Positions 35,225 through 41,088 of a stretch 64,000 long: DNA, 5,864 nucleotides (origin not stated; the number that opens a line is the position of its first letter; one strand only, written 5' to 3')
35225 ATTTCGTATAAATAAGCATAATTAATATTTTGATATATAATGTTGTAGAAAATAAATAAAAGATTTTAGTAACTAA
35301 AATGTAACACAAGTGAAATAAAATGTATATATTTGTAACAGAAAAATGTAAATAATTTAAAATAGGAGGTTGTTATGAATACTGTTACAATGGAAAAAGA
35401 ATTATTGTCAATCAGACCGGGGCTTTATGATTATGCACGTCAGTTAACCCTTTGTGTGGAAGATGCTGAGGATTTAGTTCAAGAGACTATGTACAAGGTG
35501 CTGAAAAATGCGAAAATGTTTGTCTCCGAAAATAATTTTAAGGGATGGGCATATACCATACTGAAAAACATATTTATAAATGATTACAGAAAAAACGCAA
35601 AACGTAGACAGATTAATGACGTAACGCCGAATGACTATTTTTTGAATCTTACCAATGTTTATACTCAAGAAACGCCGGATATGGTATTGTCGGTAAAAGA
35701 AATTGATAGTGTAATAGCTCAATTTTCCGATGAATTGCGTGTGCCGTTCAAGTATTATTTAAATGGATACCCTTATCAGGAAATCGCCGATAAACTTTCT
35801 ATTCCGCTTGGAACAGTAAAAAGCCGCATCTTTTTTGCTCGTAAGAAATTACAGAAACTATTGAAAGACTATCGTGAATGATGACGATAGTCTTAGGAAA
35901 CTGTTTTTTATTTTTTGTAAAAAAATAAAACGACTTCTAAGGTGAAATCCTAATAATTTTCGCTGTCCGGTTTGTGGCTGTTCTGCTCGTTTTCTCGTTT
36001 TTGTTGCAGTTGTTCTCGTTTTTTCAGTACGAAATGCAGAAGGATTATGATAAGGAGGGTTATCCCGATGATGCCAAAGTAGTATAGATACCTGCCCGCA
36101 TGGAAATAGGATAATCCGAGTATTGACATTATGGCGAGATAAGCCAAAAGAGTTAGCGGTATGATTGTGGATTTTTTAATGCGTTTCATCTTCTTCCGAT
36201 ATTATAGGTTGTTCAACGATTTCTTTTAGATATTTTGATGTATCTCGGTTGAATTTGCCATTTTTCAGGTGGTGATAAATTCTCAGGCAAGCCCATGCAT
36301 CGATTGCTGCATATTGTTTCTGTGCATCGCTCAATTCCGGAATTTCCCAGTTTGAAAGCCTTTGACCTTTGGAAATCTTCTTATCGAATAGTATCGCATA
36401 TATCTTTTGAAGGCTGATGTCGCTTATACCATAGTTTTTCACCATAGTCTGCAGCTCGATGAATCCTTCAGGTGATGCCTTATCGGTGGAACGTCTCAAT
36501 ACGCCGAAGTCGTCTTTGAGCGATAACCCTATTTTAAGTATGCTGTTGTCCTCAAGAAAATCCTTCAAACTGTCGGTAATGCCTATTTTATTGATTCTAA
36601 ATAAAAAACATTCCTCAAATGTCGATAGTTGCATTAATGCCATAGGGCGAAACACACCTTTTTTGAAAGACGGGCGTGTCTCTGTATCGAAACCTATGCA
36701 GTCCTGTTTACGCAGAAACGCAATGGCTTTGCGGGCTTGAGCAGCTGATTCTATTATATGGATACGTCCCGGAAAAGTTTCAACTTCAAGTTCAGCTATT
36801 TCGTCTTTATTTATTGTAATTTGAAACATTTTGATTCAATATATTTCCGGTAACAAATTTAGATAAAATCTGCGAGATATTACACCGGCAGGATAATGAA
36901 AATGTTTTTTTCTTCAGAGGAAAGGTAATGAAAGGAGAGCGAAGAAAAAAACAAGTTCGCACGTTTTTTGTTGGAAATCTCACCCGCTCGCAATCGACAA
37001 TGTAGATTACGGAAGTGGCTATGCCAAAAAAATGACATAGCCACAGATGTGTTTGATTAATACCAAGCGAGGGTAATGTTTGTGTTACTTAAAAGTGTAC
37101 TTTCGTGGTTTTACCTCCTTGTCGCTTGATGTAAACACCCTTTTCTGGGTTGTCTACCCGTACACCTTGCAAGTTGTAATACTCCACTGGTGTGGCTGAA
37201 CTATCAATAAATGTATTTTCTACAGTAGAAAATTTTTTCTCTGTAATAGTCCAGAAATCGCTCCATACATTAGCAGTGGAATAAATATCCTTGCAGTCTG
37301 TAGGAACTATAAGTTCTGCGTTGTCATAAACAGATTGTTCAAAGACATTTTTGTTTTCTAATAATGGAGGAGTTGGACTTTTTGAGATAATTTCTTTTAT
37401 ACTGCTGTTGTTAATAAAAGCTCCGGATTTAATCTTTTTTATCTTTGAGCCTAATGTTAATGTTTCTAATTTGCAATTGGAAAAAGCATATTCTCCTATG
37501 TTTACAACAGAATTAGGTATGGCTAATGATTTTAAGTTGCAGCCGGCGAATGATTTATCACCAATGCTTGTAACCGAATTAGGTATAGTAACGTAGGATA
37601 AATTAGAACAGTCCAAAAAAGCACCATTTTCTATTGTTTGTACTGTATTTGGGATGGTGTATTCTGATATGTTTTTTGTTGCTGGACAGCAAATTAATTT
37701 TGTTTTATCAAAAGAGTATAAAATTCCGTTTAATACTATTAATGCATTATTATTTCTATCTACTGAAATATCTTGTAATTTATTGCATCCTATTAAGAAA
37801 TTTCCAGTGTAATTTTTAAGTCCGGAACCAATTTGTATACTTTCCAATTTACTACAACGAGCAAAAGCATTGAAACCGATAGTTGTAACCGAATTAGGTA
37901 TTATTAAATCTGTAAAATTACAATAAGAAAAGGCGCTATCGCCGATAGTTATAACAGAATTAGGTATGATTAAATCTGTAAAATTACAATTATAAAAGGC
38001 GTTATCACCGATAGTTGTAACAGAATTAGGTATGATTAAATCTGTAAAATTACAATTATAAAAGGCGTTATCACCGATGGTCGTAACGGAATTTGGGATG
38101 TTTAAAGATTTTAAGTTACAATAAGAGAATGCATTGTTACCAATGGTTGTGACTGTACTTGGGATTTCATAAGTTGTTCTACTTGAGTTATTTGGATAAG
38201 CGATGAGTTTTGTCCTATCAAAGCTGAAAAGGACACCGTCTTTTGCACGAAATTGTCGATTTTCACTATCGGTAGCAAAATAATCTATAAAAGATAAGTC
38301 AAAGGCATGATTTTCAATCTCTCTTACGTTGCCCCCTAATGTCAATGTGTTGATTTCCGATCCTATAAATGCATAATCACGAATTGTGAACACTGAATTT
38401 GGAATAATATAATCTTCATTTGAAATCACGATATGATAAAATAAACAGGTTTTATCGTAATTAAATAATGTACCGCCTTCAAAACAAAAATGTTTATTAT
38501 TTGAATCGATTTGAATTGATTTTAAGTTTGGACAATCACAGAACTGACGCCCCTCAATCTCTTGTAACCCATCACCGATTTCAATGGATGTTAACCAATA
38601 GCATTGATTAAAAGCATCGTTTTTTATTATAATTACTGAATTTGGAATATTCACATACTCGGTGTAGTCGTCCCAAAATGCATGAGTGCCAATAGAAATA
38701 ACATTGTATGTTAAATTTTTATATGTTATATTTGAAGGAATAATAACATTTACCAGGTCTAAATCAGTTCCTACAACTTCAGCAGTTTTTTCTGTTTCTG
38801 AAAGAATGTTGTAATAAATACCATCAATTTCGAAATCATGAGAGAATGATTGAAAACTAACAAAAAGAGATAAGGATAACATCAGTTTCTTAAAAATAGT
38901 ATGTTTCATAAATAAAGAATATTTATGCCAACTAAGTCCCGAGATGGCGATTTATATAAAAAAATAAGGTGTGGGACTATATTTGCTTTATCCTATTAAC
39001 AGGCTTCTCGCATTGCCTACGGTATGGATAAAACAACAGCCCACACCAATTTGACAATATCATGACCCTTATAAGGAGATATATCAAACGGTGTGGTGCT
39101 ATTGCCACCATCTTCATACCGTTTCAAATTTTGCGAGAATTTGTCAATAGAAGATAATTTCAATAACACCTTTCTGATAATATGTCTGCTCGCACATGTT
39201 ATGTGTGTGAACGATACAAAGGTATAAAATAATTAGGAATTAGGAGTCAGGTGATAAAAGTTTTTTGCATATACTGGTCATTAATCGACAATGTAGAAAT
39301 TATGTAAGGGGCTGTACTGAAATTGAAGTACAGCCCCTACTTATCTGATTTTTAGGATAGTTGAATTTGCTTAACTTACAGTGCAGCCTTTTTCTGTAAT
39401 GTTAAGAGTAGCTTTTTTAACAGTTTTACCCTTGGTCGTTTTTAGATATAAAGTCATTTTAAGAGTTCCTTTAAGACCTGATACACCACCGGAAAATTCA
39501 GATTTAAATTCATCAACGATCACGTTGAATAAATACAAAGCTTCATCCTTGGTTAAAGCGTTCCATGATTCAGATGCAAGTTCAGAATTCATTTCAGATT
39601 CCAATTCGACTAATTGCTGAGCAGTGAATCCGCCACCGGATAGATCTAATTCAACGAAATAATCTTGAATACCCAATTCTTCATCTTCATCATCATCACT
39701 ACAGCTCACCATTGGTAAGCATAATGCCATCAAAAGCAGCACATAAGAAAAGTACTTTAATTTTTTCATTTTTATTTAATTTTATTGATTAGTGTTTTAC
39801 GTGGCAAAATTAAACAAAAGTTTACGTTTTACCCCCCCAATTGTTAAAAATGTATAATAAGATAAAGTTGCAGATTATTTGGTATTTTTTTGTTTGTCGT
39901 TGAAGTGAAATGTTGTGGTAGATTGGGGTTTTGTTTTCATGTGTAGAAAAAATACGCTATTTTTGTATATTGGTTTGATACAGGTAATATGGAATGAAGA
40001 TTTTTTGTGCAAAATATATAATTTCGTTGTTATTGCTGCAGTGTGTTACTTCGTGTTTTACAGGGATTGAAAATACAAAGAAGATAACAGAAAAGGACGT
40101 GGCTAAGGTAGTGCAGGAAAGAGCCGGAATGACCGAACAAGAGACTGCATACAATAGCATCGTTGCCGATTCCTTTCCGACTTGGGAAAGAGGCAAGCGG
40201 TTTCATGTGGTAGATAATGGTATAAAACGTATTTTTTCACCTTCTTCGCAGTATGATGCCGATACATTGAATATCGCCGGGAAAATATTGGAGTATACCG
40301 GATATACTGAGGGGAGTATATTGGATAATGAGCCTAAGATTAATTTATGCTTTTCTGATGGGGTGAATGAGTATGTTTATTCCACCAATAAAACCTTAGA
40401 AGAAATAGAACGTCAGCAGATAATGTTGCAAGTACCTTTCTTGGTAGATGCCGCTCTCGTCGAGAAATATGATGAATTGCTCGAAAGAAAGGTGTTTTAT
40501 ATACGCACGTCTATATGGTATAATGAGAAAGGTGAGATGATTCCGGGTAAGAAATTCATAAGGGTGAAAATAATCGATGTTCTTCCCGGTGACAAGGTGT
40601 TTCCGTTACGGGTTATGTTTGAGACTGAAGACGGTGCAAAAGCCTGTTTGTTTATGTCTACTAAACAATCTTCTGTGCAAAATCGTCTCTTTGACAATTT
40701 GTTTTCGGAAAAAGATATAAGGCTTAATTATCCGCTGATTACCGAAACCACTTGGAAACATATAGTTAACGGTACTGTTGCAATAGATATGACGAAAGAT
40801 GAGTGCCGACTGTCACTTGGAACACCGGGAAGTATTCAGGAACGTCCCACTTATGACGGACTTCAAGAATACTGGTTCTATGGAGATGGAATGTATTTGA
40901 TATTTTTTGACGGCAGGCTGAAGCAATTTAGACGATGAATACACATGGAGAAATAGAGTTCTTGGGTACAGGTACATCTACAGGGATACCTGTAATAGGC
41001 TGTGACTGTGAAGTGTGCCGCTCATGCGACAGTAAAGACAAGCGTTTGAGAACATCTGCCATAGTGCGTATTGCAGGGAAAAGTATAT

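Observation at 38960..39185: Conserved ~230-nt element with compensatory base-pair changes upstream of T9SS LRR loci: candidate structured leader RNA or riboregulator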

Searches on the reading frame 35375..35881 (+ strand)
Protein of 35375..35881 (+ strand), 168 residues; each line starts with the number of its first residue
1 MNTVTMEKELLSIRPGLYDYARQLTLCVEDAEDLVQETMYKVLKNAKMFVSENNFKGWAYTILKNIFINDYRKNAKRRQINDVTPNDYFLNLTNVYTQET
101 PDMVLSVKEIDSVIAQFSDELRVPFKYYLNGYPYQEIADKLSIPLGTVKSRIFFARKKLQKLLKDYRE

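Call 16: search_protein_families(library=pfam, proteins=[window:35375-35881:+])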
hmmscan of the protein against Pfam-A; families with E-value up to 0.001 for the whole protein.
window:35375-35881:+ (168 aa): 5 families
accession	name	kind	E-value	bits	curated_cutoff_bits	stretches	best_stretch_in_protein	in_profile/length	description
PF04542.20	Sigma70_r2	-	2.6e-15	56.4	24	1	14-76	6-70/71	Sigma-70 region 2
PF08281.18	Sigma70_r4_2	-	8.1e-12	45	25.7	1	109-159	3-54/54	Sigma-70, region 4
PF04545.22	Sigma70_r4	-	6.8e-08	32.3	24.1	1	127-161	16-50/50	Sigma-70, region 4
PF07638.17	Sigma70_ECF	-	2.1e-05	24.9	21.1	1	33-164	51-184/185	ECF sigma factor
PF22029.2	PhyR_sigma2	-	0.00036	20.9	27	1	20-63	11-54/55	Sigma2 domain of PhyR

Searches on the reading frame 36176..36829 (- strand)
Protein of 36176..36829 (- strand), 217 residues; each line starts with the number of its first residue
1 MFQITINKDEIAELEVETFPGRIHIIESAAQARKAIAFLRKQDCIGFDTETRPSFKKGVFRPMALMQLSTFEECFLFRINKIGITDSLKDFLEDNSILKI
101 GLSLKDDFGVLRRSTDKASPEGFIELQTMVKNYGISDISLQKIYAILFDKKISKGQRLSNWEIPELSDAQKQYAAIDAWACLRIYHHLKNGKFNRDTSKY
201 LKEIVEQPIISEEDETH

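Call 16: search_protein_families(library=pfam, proteins=[window:36176-36829:-])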
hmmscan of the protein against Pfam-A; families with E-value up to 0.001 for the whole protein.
window:36176-36829:- (217 aa): 1 family
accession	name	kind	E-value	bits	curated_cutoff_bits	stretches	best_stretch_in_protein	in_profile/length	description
PF01612.26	DNA_pol_A_exo1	-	5.8e-25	88.5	23.6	1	24-190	2-170/173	3'-5' exonuclease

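Call 46: find_encoding_contigs(protein=window:36176-36829:-, flank=6000, max_places=8)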
Protein window:36176-36829:- (217 aa): 5 contigs read that carry it; 2 places shown.
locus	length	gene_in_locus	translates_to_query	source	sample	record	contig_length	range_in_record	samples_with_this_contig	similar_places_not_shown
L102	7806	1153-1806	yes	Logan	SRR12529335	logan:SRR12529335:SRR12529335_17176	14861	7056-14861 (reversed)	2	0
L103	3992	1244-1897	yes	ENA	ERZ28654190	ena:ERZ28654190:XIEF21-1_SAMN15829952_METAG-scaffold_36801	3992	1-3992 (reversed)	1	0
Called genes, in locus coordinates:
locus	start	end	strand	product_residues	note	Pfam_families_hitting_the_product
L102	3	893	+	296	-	?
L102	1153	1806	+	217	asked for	PF01612:DNA_pol_A_exo1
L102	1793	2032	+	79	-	-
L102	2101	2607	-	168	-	PF04542:Sigma70_r2, PF07638:Sigma70_ECF (faint), PF08281:Sigma70_r4_2, PF04545:Sigma70_r4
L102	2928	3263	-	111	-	PF09919:DUF2149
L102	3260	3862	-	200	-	PF01618:MotA_ExbB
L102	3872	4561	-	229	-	-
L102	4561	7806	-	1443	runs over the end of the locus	PF02514:CobN-Mg_chel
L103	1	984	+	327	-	?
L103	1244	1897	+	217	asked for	PF01612:DNA_pol_A_exo1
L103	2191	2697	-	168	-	PF04542:Sigma70_r2, PF07638:Sigma70_ECF (faint), PF08281:Sigma70_r4_2, PF04545:Sigma70_r4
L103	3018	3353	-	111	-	PF09919:DUF2149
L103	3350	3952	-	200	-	PF01618:MotA_ExbB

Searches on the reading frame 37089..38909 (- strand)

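Call 16: search_protein_families(library=pfam, proteins=[window:37089-38909:-])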
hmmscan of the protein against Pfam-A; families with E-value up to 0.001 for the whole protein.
window:37089-38909:- (606 aa): 3 families
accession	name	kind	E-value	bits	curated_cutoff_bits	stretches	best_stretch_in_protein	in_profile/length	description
PF13306.12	LRR_5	-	5.3e-84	278.9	27.7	5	411-511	11-110/127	BspA type Leucine rich repeat region (6 copies)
PF13855.12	LRR_8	-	2.8e-10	40.2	27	0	95-138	16-60/61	Leucine rich repeat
PF12799.13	LRR_4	-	0.0005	20.7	27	0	106-139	3-35/44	Leucine Rich repeats (2 copies)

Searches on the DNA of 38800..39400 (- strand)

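Call 8: search_rna_families(source=window, start=38800, end=39400, threshold=evalue, max_evalue=10, show_alignments=2)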
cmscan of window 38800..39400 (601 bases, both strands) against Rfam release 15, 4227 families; matches with E-value up to 10: 10.
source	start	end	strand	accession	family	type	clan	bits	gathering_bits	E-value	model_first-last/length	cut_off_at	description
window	39294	39354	+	RF03851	mir-1002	Gene; miRNA;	-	23.3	85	0.16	1-89/89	no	mir-1002 microRNA precursor family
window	38903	38928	-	RF01379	CRISPR-DR66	Gene; CRISPR;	CL00014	20.9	45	0.45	1-37/37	no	CRISPR RNA direct repeat element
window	38857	38936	-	RF00652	MIR478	Gene; miRNA;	-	19.4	50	2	1-91/91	no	MIR478 microRNA precursor family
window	39307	39338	+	RF03889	mir-4776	Gene; miRNA;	-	17.2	97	2.1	25-56/80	no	mir-4776 microRNA precursor family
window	39307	39338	-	RF03889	mir-4776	Gene; miRNA;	-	17.1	97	2.3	25-56/80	no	mir-4776 microRNA precursor family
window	39229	39306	-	RF01175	snoU83D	Gene; snRNA; snoRNA; CD-box;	-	16.4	55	3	1-81/81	no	Small nucleolar RNA U83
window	38803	38862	+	RF01165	sn2317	Gene; snRNA; snoRNA; CD-box;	-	15.4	50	7.5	1-70/70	no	Small nucleolar RNA sn2317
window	39293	39355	+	RF03449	mir-6827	Gene; miRNA;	-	15.2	80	5.6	1-55/55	no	mir-6827 microRNA precursor family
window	39151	39213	+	RF02677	NsiR4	Gene; sRNA;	-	12.2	40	6.5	1-65/65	no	Nitrogen stress-induced RNA 4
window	39003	39068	-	RF02186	ST7-OT3_4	Gene; lncRNA;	-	9.9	80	9.6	1-73/73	no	ST7 overlapping transcript 3 conserved region 4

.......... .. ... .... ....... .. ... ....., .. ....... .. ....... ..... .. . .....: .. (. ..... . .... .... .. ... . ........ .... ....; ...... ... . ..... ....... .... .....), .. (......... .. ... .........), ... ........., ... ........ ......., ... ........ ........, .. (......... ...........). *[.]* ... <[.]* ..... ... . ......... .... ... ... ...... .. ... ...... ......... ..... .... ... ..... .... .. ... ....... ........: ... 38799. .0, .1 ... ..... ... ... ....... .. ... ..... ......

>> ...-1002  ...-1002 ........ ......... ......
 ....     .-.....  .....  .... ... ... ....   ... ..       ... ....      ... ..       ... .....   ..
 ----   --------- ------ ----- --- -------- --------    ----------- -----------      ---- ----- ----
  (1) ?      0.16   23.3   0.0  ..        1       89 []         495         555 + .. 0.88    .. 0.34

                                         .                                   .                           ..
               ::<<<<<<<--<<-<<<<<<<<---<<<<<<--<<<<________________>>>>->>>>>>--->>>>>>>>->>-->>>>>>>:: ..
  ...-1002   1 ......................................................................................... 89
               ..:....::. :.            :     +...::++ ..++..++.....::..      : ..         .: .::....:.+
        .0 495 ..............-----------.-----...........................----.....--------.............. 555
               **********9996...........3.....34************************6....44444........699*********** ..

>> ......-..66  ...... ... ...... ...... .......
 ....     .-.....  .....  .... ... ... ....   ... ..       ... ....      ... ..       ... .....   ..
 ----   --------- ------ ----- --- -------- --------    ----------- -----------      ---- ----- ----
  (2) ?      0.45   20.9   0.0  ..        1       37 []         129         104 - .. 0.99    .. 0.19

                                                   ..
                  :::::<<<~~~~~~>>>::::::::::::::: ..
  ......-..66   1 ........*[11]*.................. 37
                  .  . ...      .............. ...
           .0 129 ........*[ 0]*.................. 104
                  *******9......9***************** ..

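Call 42: search_dna_similar(query=window:38898-39260:-, collection=plasmids, mode=distant, max_rows=25)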
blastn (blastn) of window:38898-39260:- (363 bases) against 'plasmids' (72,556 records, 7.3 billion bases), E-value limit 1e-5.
No match.

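Call 43: search_dna_similar(query=window:38898-39260:-, collection=phages, mode=distant, max_rows=15)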
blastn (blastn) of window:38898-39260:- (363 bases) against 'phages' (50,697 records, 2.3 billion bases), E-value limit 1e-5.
No match.

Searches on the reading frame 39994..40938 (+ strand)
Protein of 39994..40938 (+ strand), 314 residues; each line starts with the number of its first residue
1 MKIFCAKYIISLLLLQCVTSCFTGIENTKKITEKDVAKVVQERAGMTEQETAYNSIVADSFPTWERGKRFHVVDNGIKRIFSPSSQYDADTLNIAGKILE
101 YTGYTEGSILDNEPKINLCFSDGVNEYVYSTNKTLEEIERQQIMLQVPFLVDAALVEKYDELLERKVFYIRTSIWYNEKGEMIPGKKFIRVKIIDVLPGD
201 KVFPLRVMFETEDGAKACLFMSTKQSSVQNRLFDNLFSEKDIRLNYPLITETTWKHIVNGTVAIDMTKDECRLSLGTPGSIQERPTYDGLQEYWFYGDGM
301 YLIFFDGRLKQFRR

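Call 16: search_protein_families(library=pfam, proteins=[window:39994-40938:+])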
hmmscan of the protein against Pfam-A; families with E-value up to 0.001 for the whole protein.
window:39994-40938:+ (314 aa): 0 families

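Call 28: search_protein_families(library=pfam, proteins=[window:39994-40938:+], max_evalue=0.01)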
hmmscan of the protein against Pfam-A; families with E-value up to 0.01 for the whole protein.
window:39994-40938:+ (314 aa): 1 family
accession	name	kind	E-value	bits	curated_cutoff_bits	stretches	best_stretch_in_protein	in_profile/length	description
PF21655.3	L544_NTransf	-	0.0015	18.9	27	1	110-179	68-139/193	L544, nucleotidyltransferase domain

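Call 47: find_encoding_contigs(protein=window:39994-40938:+, flank=6000, max_places=8)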
Protein window:39994-40938:+ (314 aa): 6 contigs read that carry it; 2 places shown.
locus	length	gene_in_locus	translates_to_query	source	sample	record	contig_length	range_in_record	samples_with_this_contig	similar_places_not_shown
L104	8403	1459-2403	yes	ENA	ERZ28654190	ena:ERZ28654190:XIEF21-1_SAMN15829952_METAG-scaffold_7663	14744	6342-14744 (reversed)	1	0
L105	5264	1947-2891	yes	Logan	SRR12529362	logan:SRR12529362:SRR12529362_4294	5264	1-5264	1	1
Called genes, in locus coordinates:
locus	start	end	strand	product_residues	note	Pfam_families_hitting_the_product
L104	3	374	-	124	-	?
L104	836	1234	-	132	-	-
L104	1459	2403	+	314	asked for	-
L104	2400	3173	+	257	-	PF23023:Anti-Pycsar_Apyc1, PF00753:Lactamase_B, PF12706:Lactamase_B_2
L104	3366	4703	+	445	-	PF02812:ELFV_dehydrog_N, PF00208:ELFV_dehydrog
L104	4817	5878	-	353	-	PF00180:Iso_dh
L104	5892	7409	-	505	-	PF00682:HMGL-like, PF22617:HCS_D2, PF08502:LeuA_dimer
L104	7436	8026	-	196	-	PF00694:Aconitase_C, PF27512:LeuD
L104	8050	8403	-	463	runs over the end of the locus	PF00330:Aconitase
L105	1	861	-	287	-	?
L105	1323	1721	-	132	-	-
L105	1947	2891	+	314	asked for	-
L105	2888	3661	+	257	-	PF23023:Anti-Pycsar_Apyc1, PF00753:Lactamase_B, PF12706:Lactamase_B_2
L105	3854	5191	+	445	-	PF02812:ELFV_dehydrog_N, PF00208:ELFV_dehydrog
